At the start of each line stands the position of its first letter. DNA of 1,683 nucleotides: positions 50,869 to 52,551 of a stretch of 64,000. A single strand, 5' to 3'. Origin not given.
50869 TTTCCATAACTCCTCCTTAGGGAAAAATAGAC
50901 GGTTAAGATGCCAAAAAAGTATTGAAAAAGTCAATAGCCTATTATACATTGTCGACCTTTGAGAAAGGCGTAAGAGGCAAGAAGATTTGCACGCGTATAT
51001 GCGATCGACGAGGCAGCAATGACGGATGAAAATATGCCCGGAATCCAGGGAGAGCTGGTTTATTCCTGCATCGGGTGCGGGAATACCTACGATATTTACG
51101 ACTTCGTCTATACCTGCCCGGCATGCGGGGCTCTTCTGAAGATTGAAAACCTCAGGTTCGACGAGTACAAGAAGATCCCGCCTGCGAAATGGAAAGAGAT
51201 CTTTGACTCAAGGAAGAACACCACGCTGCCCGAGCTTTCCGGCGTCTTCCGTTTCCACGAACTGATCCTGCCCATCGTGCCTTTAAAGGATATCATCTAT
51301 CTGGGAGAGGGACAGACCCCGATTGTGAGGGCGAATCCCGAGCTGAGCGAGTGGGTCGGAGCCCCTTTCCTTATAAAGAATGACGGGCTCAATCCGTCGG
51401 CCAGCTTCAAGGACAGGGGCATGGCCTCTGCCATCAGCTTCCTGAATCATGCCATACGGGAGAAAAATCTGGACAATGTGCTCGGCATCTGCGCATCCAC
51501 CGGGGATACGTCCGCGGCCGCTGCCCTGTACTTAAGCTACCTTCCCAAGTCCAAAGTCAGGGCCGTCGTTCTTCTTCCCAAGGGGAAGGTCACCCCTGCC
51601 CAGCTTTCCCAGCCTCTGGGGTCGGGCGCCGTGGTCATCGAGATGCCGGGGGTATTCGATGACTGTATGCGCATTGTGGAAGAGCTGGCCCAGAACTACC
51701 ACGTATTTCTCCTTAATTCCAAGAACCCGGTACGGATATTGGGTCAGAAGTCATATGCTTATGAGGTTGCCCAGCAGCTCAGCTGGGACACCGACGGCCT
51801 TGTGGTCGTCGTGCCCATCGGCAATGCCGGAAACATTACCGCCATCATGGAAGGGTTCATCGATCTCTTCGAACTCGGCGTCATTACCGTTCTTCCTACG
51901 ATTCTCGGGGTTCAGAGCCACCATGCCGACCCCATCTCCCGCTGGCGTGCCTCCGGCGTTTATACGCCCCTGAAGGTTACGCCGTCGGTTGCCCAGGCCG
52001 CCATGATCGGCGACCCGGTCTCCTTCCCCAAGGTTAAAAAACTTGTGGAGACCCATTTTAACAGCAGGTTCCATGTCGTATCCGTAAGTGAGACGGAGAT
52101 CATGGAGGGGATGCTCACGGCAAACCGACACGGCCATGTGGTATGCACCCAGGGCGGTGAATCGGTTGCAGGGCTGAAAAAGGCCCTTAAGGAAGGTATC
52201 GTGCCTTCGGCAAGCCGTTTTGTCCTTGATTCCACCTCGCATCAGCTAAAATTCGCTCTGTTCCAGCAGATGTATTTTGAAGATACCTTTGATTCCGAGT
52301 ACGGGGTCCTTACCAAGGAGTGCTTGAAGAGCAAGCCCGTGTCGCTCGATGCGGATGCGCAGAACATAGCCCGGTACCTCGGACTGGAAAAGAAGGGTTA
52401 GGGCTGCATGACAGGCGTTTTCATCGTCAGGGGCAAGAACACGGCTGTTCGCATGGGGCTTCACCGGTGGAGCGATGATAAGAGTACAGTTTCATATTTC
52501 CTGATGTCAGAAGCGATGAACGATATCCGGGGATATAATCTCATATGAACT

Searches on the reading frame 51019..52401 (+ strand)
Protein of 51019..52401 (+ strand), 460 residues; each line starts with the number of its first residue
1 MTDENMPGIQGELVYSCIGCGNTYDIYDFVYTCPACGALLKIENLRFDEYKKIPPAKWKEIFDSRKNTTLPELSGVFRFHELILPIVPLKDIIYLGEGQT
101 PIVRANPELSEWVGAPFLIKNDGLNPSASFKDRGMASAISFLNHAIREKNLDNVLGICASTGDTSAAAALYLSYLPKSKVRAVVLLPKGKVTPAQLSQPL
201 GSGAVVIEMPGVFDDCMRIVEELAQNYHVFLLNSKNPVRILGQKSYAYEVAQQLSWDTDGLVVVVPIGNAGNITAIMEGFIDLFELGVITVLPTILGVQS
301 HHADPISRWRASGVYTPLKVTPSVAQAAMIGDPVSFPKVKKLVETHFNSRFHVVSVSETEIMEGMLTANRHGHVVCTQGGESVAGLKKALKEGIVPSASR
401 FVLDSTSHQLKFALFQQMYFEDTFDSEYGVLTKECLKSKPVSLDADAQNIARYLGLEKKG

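Call 32: search_protein_families(library=pfam, proteins=[window:51019-52401:+], max_evalue=0.00001)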
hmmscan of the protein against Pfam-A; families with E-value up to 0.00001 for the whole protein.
window:51019-52401:+ (460 aa): 1 family
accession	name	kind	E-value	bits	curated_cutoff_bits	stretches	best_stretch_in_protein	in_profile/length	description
PF00291.31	PALP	-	2.7e-49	168.5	35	1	94-399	2-287/295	Pyridoxal-phosphate dependent enzyme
